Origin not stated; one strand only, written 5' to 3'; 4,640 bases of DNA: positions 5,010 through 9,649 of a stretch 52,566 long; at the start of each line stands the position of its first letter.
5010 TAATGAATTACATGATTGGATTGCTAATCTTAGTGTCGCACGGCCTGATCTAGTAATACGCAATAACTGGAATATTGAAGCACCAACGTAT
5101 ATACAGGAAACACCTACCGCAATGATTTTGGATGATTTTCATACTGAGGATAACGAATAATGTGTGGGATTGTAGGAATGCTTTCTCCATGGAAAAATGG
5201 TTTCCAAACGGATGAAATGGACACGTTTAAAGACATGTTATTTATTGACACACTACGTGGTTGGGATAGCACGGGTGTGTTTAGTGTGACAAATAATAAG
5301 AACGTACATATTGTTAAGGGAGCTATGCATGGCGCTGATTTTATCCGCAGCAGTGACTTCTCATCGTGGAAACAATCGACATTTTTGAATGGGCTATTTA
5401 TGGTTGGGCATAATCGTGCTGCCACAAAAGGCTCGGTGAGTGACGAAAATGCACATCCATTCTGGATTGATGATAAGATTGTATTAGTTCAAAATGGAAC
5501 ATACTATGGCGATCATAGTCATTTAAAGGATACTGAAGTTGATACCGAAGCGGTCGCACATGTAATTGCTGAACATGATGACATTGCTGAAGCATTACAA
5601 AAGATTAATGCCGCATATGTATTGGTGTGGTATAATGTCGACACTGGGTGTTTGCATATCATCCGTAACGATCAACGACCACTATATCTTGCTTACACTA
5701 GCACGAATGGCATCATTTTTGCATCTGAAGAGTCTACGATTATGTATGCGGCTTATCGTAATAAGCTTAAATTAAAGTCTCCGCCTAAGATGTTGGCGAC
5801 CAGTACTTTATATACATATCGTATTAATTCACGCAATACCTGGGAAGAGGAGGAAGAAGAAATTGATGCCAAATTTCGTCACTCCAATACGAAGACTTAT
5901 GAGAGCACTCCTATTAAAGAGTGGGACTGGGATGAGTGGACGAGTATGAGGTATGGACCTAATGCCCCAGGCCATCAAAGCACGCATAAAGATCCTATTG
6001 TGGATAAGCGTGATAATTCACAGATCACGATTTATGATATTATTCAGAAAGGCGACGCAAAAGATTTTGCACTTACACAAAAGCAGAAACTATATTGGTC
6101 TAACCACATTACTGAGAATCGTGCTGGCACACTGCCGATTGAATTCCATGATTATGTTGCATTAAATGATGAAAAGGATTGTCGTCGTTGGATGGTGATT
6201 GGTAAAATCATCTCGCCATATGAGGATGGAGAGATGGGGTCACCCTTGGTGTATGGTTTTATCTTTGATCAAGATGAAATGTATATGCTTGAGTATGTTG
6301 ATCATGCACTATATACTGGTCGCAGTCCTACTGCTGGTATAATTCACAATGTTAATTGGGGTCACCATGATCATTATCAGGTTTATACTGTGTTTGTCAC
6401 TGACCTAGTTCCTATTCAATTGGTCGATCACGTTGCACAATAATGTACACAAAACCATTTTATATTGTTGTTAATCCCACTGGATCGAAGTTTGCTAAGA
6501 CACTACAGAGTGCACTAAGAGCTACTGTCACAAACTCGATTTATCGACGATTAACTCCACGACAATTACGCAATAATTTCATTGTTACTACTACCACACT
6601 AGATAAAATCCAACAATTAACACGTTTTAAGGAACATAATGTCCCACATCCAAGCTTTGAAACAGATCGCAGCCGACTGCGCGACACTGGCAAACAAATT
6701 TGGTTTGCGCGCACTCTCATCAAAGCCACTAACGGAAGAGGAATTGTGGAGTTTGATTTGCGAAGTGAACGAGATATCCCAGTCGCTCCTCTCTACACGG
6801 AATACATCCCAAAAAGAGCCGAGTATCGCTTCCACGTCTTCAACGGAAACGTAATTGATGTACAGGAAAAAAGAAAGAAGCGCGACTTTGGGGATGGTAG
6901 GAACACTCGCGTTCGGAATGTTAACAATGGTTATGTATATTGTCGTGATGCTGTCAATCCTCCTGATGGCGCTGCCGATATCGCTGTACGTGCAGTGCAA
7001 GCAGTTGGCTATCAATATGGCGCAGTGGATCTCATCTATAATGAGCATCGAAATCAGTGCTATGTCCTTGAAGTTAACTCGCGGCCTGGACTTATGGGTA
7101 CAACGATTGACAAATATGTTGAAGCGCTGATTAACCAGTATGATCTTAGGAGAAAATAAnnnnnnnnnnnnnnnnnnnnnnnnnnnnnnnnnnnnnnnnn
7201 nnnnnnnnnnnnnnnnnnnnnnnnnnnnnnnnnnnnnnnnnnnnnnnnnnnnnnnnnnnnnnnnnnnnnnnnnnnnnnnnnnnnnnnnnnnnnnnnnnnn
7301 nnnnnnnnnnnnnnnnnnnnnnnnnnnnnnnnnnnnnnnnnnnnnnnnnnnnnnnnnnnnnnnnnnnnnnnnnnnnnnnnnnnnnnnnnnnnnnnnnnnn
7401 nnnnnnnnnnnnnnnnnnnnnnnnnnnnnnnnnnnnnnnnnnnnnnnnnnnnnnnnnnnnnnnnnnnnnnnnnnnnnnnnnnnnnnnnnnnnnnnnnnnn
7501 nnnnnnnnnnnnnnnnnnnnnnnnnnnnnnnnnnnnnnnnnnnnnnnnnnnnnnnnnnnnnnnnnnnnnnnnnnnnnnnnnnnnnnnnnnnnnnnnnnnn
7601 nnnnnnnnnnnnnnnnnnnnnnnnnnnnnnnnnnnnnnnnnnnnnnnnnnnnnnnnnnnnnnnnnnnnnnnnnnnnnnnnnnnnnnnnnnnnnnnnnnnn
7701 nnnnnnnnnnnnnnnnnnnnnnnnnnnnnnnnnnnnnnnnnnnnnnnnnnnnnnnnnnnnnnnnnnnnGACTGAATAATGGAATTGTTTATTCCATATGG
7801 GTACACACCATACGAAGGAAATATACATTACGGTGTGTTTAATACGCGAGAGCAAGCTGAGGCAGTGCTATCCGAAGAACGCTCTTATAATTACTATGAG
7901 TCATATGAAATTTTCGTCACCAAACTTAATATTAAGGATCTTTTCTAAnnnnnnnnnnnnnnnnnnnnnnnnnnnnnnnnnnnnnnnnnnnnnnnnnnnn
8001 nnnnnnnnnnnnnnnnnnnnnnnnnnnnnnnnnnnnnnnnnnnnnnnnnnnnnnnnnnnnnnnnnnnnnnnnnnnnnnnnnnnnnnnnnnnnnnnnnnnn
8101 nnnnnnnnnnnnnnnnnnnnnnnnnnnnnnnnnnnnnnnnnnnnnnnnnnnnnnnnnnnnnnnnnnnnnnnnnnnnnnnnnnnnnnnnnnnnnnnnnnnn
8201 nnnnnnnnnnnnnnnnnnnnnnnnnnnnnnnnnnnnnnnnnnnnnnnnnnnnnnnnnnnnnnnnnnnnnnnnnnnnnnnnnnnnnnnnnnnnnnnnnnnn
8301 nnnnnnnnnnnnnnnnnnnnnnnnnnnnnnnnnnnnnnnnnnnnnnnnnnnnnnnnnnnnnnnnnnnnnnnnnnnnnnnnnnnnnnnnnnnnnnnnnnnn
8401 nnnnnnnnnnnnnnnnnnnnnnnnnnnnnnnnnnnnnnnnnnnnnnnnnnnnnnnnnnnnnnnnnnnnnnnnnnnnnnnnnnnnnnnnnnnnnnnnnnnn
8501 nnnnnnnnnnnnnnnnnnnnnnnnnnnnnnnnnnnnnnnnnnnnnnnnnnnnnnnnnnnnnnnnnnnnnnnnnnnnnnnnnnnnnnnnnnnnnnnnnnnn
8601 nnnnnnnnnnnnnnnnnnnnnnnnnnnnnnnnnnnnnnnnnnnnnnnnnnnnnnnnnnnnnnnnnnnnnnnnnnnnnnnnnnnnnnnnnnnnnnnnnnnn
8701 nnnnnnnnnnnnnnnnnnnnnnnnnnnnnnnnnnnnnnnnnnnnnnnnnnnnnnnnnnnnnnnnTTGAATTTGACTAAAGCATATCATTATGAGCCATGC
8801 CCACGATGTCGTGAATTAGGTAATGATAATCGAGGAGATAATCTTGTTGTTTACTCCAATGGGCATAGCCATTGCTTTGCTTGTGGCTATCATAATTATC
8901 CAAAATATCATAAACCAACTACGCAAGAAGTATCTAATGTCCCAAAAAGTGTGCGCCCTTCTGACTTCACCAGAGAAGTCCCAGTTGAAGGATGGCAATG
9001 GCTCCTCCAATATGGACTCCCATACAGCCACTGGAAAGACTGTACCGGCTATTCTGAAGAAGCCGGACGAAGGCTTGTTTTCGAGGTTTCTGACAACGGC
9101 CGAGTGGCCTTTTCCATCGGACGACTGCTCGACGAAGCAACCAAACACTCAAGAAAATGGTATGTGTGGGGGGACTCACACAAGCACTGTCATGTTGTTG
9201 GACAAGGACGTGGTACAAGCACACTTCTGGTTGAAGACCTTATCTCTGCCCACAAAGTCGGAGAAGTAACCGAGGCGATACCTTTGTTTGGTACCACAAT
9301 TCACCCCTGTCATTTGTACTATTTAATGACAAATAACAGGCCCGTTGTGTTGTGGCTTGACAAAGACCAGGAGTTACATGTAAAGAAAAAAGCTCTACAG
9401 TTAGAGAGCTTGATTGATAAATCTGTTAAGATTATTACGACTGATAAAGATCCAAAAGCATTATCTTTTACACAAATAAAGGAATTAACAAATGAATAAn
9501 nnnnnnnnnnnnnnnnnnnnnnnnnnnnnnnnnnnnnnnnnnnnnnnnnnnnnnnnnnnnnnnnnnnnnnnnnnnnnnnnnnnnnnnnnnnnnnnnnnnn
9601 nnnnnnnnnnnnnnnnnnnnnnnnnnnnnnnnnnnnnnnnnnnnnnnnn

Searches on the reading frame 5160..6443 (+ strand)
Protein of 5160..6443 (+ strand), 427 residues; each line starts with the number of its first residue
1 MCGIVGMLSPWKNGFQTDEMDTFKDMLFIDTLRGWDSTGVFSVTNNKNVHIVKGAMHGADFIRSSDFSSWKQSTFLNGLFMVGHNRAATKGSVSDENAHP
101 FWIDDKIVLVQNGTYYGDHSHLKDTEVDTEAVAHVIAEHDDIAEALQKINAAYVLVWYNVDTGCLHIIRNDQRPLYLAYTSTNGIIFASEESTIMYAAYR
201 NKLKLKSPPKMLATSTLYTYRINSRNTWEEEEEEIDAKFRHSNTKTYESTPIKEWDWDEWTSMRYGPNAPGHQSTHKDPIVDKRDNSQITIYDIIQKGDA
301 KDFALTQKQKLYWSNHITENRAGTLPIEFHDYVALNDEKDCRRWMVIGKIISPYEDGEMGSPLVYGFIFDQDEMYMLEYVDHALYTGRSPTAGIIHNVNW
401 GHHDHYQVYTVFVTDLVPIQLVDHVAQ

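Call 44: search_protein_families(library=pfam, proteins=[window:5160-6443:+], max_evalue=0.001)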
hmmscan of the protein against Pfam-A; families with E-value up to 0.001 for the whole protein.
window:5160-6443:+ (427 aa): 2 families
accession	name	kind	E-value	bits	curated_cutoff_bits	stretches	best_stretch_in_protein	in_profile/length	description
PF13522.11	GATase_6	-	4.6e-14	53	27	1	79-190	11-130/130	Glutamine amidotransferase domain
PF13537.11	GATase_7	-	3.2e-08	34.1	25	1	85-194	2-121/123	Glutamine amidotransferase domain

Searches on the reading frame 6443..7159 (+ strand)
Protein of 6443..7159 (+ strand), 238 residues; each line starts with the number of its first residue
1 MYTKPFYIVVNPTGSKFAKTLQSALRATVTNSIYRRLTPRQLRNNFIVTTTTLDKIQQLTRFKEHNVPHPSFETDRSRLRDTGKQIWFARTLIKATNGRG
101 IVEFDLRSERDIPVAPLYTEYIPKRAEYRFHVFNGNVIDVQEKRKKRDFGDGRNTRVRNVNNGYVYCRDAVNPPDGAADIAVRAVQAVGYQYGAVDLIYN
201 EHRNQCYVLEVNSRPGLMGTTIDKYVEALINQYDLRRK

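Call 44: search_protein_families(library=pfam, proteins=[window:6443-7159:+], max_evalue=0.001)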
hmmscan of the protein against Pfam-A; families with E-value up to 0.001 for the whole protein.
window:6443-7159:+ (238 aa): 2 families
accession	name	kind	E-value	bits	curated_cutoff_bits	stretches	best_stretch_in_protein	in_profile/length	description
PF08443.16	RimK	-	5.7e-05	23.2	21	1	126-221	88-173/188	RimK-like ATP-grasp domain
PF02655.19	ATP-grasp_3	-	0.00073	20.1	23.2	0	54-215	3-157/160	ATP-grasp domain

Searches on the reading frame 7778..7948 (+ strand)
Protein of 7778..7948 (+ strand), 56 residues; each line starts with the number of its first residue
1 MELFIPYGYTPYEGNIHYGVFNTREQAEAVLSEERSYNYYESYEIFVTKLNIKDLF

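Call 103: search_protein_families(library=phrogs, proteins=[window:7778-7948:+], max_evalue=0.001)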
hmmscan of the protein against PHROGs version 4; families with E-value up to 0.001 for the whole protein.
window:7778-7948:+ (56 aa): 1 family
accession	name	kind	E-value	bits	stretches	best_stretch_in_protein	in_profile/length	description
phrog_3002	-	unknown function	2.8e-05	25.4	1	1-45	1-44/65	-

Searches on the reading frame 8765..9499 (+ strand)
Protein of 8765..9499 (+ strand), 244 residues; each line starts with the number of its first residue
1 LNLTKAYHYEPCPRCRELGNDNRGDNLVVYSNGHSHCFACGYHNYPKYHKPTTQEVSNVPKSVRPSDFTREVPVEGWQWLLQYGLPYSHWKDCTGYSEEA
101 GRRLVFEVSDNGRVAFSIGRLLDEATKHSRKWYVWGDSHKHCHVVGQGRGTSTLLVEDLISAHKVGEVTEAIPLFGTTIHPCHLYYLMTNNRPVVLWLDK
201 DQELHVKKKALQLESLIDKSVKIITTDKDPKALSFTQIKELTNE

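Call 61: search_protein_families(library=phrogs, proteins=[window:8765-9499:+], max_evalue=0.001)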
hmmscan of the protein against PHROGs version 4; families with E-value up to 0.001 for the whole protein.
window:8765-9499:+ (244 aa): 3 families
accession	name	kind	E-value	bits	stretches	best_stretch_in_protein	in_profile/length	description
phrog_47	-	DNA, RNA and nucleotide metabolism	1e-18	68.3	1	12-241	55-329/947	DNA primase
phrog_239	-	DNA, RNA and nucleotide metabolism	2.6e-09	37.6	1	8-147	41-186/801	DNA primase/helicase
phrog_22173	-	DNA, RNA and nucleotide metabolism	1.5e-06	29.2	1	154-241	38-129/133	DNA primase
